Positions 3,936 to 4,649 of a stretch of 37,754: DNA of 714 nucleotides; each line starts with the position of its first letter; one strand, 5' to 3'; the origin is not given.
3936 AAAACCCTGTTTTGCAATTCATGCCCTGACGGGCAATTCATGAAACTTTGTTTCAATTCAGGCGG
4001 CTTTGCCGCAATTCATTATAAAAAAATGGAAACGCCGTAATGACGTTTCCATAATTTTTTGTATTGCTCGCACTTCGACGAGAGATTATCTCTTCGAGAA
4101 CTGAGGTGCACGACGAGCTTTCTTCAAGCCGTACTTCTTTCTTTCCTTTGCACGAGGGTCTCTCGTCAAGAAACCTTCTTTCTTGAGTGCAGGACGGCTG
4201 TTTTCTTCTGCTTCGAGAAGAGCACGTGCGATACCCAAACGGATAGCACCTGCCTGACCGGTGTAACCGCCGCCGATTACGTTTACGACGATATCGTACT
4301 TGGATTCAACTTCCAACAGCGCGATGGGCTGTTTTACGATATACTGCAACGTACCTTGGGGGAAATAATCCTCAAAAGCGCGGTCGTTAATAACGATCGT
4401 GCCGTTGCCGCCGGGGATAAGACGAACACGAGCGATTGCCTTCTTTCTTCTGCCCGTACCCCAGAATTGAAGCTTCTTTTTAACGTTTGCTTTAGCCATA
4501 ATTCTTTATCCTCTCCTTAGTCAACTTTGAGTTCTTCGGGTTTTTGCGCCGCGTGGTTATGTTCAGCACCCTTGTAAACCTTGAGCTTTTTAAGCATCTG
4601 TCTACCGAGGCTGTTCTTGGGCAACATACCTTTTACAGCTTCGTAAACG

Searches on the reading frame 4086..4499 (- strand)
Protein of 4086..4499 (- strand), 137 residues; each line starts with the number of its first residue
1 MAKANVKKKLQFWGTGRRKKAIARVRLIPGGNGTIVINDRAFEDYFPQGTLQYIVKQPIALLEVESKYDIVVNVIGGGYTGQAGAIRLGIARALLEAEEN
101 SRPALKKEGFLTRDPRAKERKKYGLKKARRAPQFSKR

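Call 11: search_protein_families(library=pfam, proteins=[window:4086-4499:-])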
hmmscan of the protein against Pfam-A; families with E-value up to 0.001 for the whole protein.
window:4086-4499:- (137 aa): 1 family
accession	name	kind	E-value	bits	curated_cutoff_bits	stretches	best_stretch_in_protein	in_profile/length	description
PF00380.25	Ribosomal_S9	-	2.6e-48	163.9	22.5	1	16-137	1-121/121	Ribosomal protein S9/S16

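Call 34: find_encoding_contigs(protein=window:4086-4499:-, flank=10000, max_places=6)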
Protein window:4086-4499:- (137 aa): 4 contigs read that carry it; 4 places shown.
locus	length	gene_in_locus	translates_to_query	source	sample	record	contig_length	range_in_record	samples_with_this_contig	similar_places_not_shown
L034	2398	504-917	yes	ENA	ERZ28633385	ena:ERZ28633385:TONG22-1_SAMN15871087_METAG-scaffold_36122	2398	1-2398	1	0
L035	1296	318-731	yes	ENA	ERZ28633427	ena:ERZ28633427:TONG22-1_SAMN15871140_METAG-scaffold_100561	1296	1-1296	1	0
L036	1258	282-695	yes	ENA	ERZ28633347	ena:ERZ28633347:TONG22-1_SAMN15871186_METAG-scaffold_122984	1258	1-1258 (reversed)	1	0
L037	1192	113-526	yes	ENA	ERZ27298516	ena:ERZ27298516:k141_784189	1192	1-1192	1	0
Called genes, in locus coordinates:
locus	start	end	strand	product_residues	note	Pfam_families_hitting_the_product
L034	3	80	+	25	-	?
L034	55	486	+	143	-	PF00572:Ribosomal_L13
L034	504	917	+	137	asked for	PF00380:Ribosomal_S9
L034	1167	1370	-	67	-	-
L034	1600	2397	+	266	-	?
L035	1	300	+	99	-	?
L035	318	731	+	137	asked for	PF00380:Ribosomal_S9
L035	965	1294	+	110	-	?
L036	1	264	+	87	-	?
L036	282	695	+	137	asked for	PF00380:Ribosomal_S9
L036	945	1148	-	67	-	-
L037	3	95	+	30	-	?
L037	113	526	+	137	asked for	PF00380:Ribosomal_S9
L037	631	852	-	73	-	-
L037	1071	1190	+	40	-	?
